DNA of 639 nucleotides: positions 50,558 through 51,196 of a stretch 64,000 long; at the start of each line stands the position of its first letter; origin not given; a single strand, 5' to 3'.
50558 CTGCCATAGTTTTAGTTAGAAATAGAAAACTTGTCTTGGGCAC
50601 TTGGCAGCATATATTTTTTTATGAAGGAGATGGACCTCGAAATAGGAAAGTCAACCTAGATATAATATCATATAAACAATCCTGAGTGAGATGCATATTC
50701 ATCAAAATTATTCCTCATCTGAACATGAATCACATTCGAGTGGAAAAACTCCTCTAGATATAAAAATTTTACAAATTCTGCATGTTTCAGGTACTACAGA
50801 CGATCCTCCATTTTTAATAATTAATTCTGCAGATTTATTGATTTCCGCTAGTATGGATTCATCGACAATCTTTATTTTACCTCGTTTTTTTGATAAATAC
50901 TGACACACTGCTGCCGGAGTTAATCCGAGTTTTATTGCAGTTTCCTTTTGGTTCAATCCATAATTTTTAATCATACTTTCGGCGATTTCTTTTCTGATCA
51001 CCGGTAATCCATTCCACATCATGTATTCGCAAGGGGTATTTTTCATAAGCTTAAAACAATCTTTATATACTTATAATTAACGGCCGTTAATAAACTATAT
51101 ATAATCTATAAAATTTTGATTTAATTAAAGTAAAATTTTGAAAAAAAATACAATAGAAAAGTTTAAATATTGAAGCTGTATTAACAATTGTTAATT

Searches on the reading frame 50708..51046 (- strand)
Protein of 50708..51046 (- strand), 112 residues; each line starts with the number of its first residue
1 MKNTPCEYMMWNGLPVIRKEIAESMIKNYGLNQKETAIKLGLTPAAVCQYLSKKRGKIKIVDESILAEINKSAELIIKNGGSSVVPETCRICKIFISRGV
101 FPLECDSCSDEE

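Call 15: search_protein_families(library=pfam, proteins=[window:50708-51046:-])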
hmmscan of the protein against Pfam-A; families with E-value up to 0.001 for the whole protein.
window:50708-51046:- (112 aa): 0 families

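Call 56: search_protein_families(library=pfam, proteins=[window:50708-51046:-], max_evalue=10)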
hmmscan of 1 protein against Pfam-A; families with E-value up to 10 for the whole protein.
window:50708-51046:- (112 aa): 4 families
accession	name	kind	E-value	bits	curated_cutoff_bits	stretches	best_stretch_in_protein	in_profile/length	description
PF06322.17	Phage_NinH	-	0.02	15.3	29.8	1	19-63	6-49/60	Phage NinH protein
PF13412.12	HTH_24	-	0.02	14.9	21.9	1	19-52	6-39/48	Winged helix-turn-helix DNA-binding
PF08281.18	Sigma70_r4_2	-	0.066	13.3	25.7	1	29-53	25-49/54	Sigma-70, region 4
PF18829.7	Importin_rep_6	-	0.13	13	23.9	1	61-94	70-103/110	Importin repeat 6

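Call 57: search_protein_families(library=ncbifam, proteins=[window:50708-51046:-], max_evalue=10)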
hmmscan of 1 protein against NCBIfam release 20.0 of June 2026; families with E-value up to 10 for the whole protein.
window:50708-51046:- (112 aa): 4 families
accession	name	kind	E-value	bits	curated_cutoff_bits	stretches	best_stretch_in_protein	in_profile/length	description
NF002345.0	PRK01305.2-2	equivalog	0.0057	16.8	246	1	35-80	3-47/230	arginyltransferase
TIGR03853.1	matur_matur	hypoth_equivalog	0.071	13.6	65.7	1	8-71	10-73/77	YecH family metal-binding protein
TIGR02937.1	sigma70-ECF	superfamily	0.13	11.8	42.9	1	29-59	132-162/165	sigma-70 family RNA polymerase sigma factor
NF009091.0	PRK12427.1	equivalog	0.18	11.4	339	1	23-59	192-228/233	FliA/WhiG family RNA polymerase sigma factor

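Call 66: search_solved_structures(query=window:50708-51046:-, max_evalue=10)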
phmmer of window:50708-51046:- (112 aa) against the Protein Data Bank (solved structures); distinct sequences matched with E-value up to 10: 18.
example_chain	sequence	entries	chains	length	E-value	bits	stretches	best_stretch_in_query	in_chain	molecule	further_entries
6yqx_A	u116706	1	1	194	0.0039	20.4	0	47-86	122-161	de novo designed TIM barrel DeNovoTIM13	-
7p12_A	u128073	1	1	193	0.0061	19.8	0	47-86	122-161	DeNovoTIM13-SB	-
28tn_A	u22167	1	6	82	0.041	17.1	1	27-72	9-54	lambda repressor-like protein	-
9fui_A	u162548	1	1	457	0.5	13.6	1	36-82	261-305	Copper-containing nitrite reductase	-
9fom_A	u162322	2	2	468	0.53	13.6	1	36-82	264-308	Copper-containing nitrite reductase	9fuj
6qpt_A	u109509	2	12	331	0.53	13.5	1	36-82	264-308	Copper-containing nitrite reductase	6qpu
6qq1_A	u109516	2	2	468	0.85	12.9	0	36-82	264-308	Copper-containing nitrite reductase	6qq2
9fuh_A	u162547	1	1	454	0.94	12.8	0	36-82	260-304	Copper-containing nitrite reductase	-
8qgf_A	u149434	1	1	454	0.94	12.8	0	36-82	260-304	Copper-containing nitrite reductase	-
5obo_A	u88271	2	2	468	0.99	12.7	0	36-82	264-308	Nitrite reductase, copper-containing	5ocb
3ziy_A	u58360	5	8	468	1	12.6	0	36-82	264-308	COPPER-CONTAINING NITRITE REDUCTASE | Nitrite reductase, copper-containing | Nitrite reductase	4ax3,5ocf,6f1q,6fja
3zbm_A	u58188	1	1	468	1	12.6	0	36-82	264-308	COPPER-CONTAINING NITRITE REDUCTASE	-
7qq2_A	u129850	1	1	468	1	12.6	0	36-82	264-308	Copper-containing nitrite reductase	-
2yqb_A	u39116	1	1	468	1.1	12.6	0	36-82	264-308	COPPER-CONTAINING NITRITE REDUCTASE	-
9fuk_A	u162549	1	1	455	1.1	12.5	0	38-82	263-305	Copper-containing nitrite reductase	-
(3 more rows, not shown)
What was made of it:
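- Tried and rejected: The PDB sequence search found nothing (call 66).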

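Call 70: predict_structure(protein=window:50708-51046:-)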
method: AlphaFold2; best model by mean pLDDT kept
length: 112 residues; sequences in the alignment: 1
mean_pLDDT: 51.6   pTM: 0.36
mean pLDDT of the five models: 51.6, 45.8, 41.4, 39.6, 35.7
residues with pLDDT >= 90: 0; 70-90: 0; 50-70: 67; < 50: 45
segments of 3 or more residues with pLDDT < 50: 1-8, 11-18, 51-60, 100-112
pLDDT, mean of each block of 10 residues (from residue 1): 47 48 61 56 52 44 54 54 54 56 46 39
secondary structure, 60 per line:
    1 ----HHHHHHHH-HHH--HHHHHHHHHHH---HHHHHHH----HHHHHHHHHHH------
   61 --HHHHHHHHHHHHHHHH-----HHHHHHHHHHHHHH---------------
elements in order: H5-12 H19-29 H33-39 H44-54 H63-78 H84-97
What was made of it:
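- Tried and rejected: The single-sequence AF2 model was poor (pLDDT 51.6, call 70).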

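Call 71: find_homologous_proteins(query=window:50708-51046:-, max_evalue=0.00001)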
Query window:50708-51046:- (112 aa): 754 proteins with E <= 0.00001 among 758 candidates; the best 120 are listed.
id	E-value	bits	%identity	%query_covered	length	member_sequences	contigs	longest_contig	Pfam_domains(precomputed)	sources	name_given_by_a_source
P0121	3.6e-68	244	100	100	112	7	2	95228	-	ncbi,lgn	-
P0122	1.3e-57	210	85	99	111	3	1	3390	-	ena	-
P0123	2.6e-55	203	84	100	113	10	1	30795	-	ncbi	-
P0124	6.7e-55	201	82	99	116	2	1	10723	-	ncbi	-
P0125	1.4e-54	201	84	99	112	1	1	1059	-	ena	-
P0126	7.1e-54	198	83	100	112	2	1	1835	-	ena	-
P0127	1.5e-53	197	81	100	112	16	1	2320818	-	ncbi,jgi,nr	ncbi:MAG: hypothetical protein JSW06_08180 [Thermoplasmatales archaeon]|jgi:predicted transcriptiona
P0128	1.5e-53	197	81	100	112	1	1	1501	-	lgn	-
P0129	2.5e-53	196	81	100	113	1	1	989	-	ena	-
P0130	3.2e-53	196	82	98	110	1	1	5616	-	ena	-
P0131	4.5e-53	196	80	99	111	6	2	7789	-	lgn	-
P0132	5.0e-53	195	82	100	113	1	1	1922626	-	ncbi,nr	ncbi:MAG: hypothetical protein JSW60_00850 [Thermoplasmatales archaeon]|nr:MAG: hypothetical protein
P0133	1.2e-52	194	81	100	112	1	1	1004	-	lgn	-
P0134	1.3e-52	194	83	96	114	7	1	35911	-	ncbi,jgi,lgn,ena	-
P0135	1.5e-52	194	80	100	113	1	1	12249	-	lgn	-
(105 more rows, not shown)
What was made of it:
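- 50708..51046 (-): 112-aa Cys-rich HTH-like protein ('HTH112'), transcribed divergently from the RNA. Putative regulator. The family has 754 members, 67-100% identical among the best 120 listed, and JGI names some 'predicted transcriptional regulator' (call 71).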

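Call 72: find_encoding_contigs(protein=P0127, flank=4000, max_places=3)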
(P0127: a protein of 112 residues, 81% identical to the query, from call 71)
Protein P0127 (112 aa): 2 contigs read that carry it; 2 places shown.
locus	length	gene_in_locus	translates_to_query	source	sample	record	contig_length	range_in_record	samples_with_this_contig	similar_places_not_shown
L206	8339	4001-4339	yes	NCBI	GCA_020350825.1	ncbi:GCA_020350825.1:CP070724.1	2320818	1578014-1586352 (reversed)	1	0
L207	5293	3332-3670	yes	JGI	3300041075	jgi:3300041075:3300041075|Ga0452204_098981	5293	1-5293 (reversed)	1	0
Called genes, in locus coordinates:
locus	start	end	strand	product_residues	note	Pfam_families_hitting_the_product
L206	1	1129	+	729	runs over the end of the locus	PF00708:Acylphosphatase, PF07503:zf-HYPF, PF01300:Sua5_yciO_yrdC, PF17788:HypF_C, PF00814:TsaD (faint), PF22521:HypF_C_2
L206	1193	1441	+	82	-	-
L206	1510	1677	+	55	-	PF12797:Fer4_2 (weak), PF13237:Fer4_10, PF00037:Fer4, PF12838:Fer4_7, PF13187:Fer4_9, PF25160:LdpA_Fe-S-bd, PF12837:Fer4_6, PF00037:Fer4, +8 more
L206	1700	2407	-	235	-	PF08713:DNA_alkylation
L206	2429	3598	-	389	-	PF03773:ArsP_1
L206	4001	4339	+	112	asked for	-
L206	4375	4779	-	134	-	PF01894:YjbQ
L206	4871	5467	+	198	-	PF00702:Hydrolase, PF12710:HAD (faint), PF13419:HAD_2, PF13242:Hydrolase_like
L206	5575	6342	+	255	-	PF09754:PAC2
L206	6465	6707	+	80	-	PF01037:AsnC_trans_reg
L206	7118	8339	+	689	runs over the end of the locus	PF22842:Pel9A-like_beta_helix, PF05048:NosD, PF13229:Beta_helix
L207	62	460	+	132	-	PF22521:HypF_C_2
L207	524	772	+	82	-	-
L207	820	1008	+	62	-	PF14697:Fer4_21 (weak), PF13237:Fer4_10, PF00037:Fer4, PF12797:Fer4_2 (weak), PF12838:Fer4_7, PF13187:Fer4_9, PF12837:Fer4_6, PF00037:Fer4, +8 more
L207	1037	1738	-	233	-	PF08713:DNA_alkylation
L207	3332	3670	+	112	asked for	-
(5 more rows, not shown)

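Call 73: find_encoding_contigs(protein=P0132, flank=4000, max_places=2)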
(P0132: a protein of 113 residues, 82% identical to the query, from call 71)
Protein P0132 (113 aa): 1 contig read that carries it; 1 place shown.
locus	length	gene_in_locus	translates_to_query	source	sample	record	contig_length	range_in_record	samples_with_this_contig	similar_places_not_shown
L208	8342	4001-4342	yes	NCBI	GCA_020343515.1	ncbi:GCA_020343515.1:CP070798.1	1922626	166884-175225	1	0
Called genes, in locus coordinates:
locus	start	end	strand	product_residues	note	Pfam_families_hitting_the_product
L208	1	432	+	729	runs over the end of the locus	PF00708:Acylphosphatase, PF07503:zf-HYPF, PF01300:Sua5_yciO_yrdC, PF17788:HypF_C, PF22521:HypF_C_2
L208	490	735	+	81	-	-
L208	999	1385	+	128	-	-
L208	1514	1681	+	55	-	PF12837:Fer4_6, PF13237:Fer4_10, PF00037:Fer4, PF13187:Fer4_9, PF12838:Fer4_7, PF25160:LdpA_Fe-S-bd, PF12837:Fer4_6, PF00037:Fer4, +8 more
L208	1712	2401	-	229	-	PF08713:DNA_alkylation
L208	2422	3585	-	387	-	PF03773:ArsP_1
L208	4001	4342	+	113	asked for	-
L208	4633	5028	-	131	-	PF01894:YjbQ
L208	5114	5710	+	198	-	PF00702:Hydrolase, PF12710:HAD (weak), PF13419:HAD_2, PF13242:Hydrolase_like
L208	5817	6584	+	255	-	PF09754:PAC2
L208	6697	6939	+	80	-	PF01037:AsnC_trans_reg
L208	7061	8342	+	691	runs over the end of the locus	PF22842:Pel9A-like_beta_helix, PF05048:NosD, PF13229:Beta_helix, PF05048:NosD (weak), PF13229:Beta_helix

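Call 83: predict_structure(alignment_id=A5)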
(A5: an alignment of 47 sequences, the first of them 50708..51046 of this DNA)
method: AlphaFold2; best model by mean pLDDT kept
length: 112 residues; sequences in the alignment: 47
mean_pLDDT: 79.6   pTM: 0.74
mean pLDDT of the five models: 79.6, 77.3, 75.0, 72.6, 72.2
residues with pLDDT >= 90: 35; 70-90: 50; 50-70: 21; < 50: 6
segments of 3 or more residues with pLDDT < 50: 1-4
pLDDT, mean of each block of 10 residues (from residue 1): 53 80 93 92 89 76 88 91 83 79 57 43
secondary structure, 60 per line:
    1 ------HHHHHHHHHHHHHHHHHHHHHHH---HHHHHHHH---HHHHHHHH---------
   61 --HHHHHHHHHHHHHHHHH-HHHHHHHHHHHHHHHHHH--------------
elements in order: H7-29 H33-40 H44-51 H63-79 H81-98

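Call 85: fold_search(model_id=the predicted structure, library=pdb)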
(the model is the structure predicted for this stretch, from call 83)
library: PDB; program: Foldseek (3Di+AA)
matches with E <= 10: 407; with E <= 0.001: 0
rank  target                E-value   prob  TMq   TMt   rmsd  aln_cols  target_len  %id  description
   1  8dtq_A                3.6e-01  0.51  0.29  0.35  10.5        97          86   15  Crystal Structure of Staphylococcus aureus pSK41 Cop (released 2023-08-02)
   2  6fkg_C                4.2e-01  0.47  0.32  0.32  10.7       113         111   13  Crystal structure of the M.tuberculosis MbcT-MbcA toxin-antitoxin complex. (released 2019-02-27)
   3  8qnl_B                4.4e-01  0.47  0.33  0.33   9.9       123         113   12  Structure of the toxin-antitoxin NatRT complex from Pseudomonas aeruginosa (released 2024-10-02)
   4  3f51_D                4.6e-01  0.54  0.33  0.37   9.6        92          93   14  Crystal Structure of the clp gene regulator ClgR from Corynebacterium glutamicum (released 2008-11-18)
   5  3f51_F                5.1e-01  0.38  0.29  0.34   9.6        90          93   17  Crystal Structure of the clp gene regulator ClgR from Corynebacterium glutamicum (released 2008-11-18)
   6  5woq_B                5.7e-01  0.77  0.40  0.50   9.1        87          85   11  Crystal structure of an XRE family protein transcriptional regulator from Mycobacterium smegmatis (released 2017-08-16)
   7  8qnl_A                6.0e-01  0.30  0.32  0.29  12.0       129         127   13  Structure of the toxin-antitoxin NatRT complex from Pseudomonas aeruginosa (released 2024-10-02)
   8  2b5a_B                6.7e-01  0.63  0.32  0.43   8.1        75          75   15  C.BclI, Control Element of the BclI Restriction-Modification System (released 2006-01-03)
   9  2b5a_A                6.7e-01  0.63  0.32  0.42   7.7        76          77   16  C.BclI, Control Element of the BclI Restriction-Modification System (released 2006-01-03)
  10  8dtq_B                6.7e-01  0.44  0.29  0.37  11.4        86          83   15  Crystal Structure of Staphylococcus aureus pSK41 Cop (released 2023-08-02)
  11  3f51_B                6.7e-01  0.28  0.29  0.33  10.0        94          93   14  Crystal Structure of the clp gene regulator ClgR from Corynebacterium glutamicum (released 2008-11-18)
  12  5x80_C                6.7e-01  0.18  0.27  0.25  13.3       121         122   16  CRYSTAL STRUCTURE OF MYCOBACTERIUM TUBERCULOSIS MARR FAMILY PROTEIN RV2887 COMPLEX WITH SALICYLIC ACID (released 2017-08-09)
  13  5hso_A                6.7e-01  0.15  0.24  0.23  12.9       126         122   16  Crystal structure of MYCOBACTERIUM TUBERCULOSIS MARR FAMILY PROTEIN Rv2887 complex with DNA (released 2017-02-01)
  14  4mct_C                7.0e-01  0.44  0.35  0.40   8.6        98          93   17  P. vulgaris HIGBA structure, crystal form 1 (released 2013-12-11)
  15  5hso_C                7.0e-01  0.14  0.23  0.21  13.6       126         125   17  Crystal structure of MYCOBACTERIUM TUBERCULOSIS MARR FAMILY PROTEIN Rv2887 complex with DNA (released 2017-02-01)
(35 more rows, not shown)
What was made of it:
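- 50708..51046 (-): The AF2 model has pLDDT 79.6; Foldseek hits are weak and mostly XRE/Cro-type (calls 83, 85).
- HTH112 looks like a DNA-binding HTH (calls 56, 85).
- Tried and rejected: The alignment-based model was usable (pLDDT 79.6), but Foldseek hits were weak (E >= 0.36) (calls 83, 85).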
